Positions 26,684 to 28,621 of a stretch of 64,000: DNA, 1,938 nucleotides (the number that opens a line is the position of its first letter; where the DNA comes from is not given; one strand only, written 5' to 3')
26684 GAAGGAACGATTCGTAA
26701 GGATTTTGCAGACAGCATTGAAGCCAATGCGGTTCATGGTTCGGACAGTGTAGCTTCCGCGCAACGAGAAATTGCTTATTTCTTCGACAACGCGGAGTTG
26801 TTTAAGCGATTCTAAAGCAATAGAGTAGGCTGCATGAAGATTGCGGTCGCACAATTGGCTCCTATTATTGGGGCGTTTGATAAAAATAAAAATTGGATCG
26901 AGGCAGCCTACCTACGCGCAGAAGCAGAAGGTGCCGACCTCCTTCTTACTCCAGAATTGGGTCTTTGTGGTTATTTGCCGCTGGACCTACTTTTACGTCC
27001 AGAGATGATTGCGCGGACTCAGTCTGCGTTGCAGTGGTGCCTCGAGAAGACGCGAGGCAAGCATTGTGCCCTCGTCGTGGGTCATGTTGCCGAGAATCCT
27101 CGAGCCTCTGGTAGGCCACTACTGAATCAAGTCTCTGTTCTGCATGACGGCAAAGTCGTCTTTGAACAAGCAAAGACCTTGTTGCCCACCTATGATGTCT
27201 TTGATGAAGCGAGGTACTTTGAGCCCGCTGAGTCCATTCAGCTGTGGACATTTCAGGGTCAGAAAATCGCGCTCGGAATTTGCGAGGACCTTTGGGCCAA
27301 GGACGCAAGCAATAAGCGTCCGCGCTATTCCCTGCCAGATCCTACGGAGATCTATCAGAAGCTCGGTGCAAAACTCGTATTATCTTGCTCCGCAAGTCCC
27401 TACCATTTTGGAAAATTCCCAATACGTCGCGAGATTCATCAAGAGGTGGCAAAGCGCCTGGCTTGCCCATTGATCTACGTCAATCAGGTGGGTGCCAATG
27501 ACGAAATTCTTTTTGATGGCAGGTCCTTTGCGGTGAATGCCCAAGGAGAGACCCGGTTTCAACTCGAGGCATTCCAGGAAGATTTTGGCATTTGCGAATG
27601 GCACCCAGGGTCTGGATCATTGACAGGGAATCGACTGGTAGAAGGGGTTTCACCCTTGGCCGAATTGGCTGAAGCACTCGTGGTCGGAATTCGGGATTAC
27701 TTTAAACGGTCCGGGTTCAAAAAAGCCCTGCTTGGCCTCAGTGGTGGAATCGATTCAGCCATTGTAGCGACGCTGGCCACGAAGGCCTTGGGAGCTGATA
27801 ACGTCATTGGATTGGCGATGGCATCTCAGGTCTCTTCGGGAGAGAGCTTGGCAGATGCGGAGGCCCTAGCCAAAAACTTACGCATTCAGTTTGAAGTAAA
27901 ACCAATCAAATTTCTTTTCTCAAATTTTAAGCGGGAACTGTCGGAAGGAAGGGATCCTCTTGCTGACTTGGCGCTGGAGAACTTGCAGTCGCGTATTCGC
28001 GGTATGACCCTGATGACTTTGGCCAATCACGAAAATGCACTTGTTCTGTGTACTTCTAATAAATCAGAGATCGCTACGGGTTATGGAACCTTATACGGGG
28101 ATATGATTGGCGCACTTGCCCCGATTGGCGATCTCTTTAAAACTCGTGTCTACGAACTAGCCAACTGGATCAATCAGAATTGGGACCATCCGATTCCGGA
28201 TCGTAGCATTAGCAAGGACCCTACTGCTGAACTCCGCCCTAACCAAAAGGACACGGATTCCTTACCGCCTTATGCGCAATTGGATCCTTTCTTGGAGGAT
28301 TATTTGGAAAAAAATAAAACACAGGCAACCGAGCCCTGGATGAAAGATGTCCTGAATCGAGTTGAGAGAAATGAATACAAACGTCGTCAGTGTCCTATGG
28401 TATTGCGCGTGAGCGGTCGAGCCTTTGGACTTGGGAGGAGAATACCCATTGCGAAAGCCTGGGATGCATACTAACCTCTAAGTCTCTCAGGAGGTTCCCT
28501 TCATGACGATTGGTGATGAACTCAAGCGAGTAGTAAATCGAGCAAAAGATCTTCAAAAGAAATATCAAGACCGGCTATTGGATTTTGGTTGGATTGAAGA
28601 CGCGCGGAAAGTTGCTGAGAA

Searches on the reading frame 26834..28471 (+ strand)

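Call 91: search_protein_families(library=ncbifam, proteins=[window:26834-28471:+], max_evalue=0.00001)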
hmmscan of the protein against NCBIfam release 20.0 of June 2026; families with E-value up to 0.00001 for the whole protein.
window:26834-28471:+ (546 aa): 8 families
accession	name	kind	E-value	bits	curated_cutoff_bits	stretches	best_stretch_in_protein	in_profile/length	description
NF010588.0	PRK13981.1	equivalog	8.1e-169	562.5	479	1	1-544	5-543/546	NAD+ synthase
TIGR00552.1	nadE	equivalog_domain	3.4e-62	209.9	63.65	1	281-522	8-242/251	NAD(+) synthase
NF010587.0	PRK13980.1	equivalog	2.8e-60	203.8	255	1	277-528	13-262/267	NAD+ synthase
NF002730.0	PRK02628.1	equivalog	5.4e-39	133.9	473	2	283-449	347-522/677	NAD(+) synthase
NF002048.0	PRK00876.1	subfamily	2.2e-26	92.5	313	2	279-359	24-101/330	NAD(+) synthase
NF001979.1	PRK00768.1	equivalog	9.6e-16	58.1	250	1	283-518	25-261/266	NAD(+) synthase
TIGR00268.2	TIGR00268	equivalog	3.5e-09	36.3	150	1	296-360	14-78/259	ATP-dependent sacrificial sulfur transferase LarE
TIGR03381.1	agmatine_aguB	equivalog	6.6e-07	29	410.25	0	2-158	2-158/279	N-carbamoylputrescine amidase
